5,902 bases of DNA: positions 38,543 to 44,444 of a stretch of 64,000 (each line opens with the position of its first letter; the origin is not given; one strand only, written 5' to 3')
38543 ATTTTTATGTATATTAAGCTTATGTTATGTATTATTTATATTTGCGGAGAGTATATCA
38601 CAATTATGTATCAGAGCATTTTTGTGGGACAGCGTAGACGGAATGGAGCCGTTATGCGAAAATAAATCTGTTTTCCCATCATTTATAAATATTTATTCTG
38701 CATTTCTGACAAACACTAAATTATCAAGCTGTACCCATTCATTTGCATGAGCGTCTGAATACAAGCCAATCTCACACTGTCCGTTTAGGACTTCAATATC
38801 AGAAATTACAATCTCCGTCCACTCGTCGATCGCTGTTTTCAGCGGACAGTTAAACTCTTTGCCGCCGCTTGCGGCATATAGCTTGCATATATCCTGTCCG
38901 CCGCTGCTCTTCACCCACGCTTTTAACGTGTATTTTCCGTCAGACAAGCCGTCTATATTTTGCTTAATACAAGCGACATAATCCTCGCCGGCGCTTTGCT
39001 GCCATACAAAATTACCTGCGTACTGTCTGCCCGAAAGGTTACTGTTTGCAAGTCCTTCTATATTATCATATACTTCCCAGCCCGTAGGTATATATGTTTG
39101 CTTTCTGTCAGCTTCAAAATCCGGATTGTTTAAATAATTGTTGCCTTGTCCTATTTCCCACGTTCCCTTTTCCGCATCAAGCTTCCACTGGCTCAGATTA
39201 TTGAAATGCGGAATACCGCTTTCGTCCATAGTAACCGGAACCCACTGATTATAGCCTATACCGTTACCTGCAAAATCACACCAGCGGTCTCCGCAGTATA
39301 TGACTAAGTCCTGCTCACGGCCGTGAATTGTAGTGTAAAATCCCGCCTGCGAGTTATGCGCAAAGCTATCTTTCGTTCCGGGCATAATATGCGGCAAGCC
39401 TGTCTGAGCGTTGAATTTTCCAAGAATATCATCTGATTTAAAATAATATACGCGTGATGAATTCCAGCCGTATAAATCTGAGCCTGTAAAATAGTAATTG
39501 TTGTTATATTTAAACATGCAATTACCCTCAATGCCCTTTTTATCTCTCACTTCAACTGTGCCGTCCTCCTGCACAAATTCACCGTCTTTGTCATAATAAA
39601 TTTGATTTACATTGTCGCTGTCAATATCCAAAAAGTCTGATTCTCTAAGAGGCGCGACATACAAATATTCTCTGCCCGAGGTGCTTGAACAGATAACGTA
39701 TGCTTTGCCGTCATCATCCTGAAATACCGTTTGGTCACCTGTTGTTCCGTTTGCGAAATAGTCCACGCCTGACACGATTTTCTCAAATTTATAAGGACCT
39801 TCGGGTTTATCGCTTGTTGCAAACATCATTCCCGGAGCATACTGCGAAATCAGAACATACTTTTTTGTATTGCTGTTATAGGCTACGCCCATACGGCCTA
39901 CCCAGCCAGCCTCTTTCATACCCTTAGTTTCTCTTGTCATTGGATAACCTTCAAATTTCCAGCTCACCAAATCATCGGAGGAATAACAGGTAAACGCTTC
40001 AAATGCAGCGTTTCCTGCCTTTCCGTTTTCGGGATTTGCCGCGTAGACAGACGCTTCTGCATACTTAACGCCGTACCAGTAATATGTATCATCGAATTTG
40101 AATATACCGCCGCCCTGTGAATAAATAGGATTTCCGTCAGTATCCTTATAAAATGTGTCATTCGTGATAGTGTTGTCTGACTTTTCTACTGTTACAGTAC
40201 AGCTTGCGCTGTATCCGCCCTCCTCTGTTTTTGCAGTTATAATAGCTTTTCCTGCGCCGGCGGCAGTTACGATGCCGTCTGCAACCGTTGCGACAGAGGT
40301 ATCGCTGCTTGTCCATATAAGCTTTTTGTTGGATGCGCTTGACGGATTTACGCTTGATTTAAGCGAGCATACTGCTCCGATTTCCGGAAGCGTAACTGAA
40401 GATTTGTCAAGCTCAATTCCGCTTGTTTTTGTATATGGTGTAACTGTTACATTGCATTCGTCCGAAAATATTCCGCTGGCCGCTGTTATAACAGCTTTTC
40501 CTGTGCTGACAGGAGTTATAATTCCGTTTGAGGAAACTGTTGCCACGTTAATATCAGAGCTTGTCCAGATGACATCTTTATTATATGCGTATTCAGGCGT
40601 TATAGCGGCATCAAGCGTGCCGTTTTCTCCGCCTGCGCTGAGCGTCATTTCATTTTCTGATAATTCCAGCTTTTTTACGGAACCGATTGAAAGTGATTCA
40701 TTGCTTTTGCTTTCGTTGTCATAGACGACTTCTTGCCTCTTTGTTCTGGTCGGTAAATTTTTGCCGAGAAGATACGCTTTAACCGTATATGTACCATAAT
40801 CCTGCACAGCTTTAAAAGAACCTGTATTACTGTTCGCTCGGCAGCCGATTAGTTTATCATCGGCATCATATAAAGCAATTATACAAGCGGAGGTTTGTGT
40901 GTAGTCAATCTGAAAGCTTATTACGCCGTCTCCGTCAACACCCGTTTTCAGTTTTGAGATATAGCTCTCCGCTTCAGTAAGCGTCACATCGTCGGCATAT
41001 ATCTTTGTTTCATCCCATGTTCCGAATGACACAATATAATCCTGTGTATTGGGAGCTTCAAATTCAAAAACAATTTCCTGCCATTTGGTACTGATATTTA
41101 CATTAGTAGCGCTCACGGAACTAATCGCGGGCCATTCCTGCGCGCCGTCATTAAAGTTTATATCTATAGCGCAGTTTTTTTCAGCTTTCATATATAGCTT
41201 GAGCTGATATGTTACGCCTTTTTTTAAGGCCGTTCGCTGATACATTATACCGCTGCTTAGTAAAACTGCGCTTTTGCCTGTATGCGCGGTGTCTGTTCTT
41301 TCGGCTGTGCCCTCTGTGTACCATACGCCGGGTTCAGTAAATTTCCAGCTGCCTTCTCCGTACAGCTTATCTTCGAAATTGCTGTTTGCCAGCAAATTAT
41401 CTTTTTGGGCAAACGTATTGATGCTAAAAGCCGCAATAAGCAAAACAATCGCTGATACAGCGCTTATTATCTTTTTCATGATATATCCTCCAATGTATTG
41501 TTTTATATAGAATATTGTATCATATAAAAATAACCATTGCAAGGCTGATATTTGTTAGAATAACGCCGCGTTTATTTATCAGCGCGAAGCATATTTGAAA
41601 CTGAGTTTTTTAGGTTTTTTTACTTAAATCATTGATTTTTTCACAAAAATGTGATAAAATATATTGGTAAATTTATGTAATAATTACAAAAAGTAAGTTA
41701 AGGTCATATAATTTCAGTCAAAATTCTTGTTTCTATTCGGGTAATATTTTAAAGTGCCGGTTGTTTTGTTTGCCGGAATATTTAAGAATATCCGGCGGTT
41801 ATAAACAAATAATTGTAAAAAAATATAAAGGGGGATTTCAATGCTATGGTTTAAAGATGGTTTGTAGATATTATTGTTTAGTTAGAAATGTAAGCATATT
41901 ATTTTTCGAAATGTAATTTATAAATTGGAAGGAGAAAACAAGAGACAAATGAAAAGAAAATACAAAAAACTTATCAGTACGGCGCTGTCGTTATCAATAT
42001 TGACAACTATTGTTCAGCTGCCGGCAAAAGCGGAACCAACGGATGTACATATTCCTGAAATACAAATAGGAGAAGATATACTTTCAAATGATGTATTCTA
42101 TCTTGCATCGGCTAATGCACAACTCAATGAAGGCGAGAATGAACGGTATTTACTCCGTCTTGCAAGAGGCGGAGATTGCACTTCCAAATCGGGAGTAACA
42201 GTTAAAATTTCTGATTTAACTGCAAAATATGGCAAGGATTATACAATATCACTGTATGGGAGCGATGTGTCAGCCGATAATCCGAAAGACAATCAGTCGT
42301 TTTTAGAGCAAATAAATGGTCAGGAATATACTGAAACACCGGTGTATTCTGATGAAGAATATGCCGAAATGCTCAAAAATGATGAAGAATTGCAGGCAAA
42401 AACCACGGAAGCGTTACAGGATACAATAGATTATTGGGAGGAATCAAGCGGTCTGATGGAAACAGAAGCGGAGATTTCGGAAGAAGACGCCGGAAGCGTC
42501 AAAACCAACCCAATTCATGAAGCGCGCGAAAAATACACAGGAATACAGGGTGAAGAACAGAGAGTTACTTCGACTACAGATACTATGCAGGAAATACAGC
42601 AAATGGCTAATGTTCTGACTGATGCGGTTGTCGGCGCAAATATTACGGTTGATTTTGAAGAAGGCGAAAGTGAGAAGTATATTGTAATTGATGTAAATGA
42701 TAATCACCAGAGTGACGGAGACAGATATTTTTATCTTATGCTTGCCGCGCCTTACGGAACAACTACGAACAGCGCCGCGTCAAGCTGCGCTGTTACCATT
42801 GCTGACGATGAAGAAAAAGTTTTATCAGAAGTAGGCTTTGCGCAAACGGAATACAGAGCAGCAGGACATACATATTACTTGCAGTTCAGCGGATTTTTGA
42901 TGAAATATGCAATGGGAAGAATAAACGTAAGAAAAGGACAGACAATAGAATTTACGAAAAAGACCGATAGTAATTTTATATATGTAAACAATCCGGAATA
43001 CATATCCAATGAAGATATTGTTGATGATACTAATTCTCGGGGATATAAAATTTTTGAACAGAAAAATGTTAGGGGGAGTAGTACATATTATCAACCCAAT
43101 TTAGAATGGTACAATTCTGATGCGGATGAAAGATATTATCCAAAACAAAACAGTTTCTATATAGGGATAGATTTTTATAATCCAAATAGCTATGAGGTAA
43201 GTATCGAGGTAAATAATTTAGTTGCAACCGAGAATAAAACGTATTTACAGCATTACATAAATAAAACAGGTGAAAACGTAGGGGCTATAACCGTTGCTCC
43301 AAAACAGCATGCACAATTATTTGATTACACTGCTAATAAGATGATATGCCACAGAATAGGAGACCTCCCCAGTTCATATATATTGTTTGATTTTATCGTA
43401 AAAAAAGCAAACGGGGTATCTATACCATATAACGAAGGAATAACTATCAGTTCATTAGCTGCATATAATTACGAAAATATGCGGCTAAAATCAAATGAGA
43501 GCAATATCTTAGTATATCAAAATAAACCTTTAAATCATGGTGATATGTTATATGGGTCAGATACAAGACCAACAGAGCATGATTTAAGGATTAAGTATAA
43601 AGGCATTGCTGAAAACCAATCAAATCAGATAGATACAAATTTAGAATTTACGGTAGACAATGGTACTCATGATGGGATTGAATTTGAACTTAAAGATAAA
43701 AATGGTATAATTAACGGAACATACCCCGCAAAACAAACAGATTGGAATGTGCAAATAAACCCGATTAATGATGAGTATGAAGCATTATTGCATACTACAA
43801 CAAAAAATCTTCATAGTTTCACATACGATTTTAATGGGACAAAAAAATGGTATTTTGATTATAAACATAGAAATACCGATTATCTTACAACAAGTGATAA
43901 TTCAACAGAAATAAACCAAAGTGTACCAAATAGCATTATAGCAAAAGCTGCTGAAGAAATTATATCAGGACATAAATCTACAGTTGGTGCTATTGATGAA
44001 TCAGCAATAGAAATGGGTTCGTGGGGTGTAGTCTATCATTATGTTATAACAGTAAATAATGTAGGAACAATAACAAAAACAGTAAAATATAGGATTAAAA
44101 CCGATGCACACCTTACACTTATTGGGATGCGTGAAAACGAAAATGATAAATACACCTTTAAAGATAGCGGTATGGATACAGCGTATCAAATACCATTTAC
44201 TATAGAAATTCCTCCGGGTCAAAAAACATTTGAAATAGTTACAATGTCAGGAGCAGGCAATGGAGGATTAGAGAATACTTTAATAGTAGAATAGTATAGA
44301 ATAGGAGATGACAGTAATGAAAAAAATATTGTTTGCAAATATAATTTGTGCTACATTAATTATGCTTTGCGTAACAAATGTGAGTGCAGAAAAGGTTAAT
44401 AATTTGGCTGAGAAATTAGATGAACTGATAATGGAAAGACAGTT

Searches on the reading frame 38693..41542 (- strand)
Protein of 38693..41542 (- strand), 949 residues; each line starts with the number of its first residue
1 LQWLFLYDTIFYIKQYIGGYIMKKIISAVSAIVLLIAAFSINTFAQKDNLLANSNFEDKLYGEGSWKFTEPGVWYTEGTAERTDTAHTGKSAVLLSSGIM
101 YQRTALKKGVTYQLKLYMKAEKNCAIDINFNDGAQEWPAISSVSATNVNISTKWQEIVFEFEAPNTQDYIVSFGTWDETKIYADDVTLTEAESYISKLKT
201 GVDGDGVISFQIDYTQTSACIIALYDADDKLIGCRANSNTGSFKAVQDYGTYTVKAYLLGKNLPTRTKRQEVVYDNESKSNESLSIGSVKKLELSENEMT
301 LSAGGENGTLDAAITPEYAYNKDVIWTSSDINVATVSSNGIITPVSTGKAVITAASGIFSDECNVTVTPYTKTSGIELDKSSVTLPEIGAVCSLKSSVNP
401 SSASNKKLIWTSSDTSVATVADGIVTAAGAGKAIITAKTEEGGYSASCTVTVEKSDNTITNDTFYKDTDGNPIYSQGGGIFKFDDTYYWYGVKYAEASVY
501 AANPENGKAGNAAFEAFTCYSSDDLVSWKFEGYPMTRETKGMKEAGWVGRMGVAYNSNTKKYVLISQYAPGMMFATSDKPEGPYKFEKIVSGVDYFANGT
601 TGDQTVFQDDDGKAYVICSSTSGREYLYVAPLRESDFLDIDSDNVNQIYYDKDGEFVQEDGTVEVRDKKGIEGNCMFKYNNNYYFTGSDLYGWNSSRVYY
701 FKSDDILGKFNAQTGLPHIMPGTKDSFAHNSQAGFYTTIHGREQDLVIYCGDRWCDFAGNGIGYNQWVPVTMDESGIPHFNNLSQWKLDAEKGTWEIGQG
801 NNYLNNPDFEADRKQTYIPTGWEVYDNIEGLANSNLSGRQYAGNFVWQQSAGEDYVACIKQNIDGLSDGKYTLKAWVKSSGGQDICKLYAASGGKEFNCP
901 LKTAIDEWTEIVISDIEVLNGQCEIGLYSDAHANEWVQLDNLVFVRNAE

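Call 9: search_protein_families(library=pfam, proteins=[window:38693-41542:-], max_evalue=0.01)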
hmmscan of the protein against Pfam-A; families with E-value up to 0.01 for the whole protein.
window:38693-41542:- (949 aa): 6 families
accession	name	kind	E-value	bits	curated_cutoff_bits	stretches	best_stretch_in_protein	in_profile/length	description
PF02368.24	Big_2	-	2.4e-22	79.1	22.8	2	289-365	2-77/79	Bacterial Ig-like domain (group 2)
PF04616.20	Glyco_hydro_43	-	1e-11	45.2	32.2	1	512-739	30-251/288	Glycosyl hydrolases family 43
PF02018.23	CBM_4_9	-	1.9e-09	38.4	25.9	1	49-168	2-124/136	Carbohydrate binding domain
PF22359.2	Big-like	-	3.2e-06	27.7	27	1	332-368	11-47/48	Bacterial Ig-like domain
PF21764.3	Invasin_D4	-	0.00021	22.2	27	0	316-351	32-66/88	Invasin, domain 4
PF21461.3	HL_N-beta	-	0.00055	20.1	27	0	413-438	19-44/57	Hyaluronate lyase, N-terminal beta-sheet domain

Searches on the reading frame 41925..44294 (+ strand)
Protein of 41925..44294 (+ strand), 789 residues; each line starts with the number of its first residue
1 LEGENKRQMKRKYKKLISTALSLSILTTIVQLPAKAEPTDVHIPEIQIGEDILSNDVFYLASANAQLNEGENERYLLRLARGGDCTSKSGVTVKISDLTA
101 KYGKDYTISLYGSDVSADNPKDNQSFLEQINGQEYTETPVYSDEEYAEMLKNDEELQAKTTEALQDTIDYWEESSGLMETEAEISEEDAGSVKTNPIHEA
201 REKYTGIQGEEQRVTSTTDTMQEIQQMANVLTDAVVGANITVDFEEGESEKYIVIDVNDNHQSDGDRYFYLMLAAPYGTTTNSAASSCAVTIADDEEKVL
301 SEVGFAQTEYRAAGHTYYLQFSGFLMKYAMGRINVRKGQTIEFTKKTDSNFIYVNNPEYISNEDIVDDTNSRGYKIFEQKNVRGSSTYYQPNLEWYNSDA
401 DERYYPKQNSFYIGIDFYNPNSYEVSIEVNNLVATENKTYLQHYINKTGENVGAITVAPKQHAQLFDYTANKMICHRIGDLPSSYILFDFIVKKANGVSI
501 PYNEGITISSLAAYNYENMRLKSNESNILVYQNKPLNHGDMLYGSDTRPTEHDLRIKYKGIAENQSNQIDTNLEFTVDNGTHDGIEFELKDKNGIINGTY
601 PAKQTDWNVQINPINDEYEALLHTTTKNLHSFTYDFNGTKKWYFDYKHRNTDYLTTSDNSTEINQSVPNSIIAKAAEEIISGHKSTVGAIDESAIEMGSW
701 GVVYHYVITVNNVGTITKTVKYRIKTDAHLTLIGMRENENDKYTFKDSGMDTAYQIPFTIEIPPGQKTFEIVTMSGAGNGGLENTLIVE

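Call 7: search_protein_families(library=pfam, proteins=[window:41925-44294:+])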
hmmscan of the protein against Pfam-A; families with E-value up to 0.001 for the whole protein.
window:41925-44294:+ (789 aa): 1 family
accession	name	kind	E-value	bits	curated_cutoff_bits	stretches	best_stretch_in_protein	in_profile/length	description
PF03160.20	Calx-beta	-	3.3e-07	30.8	27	0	239-295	60-118/119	Calx-beta domain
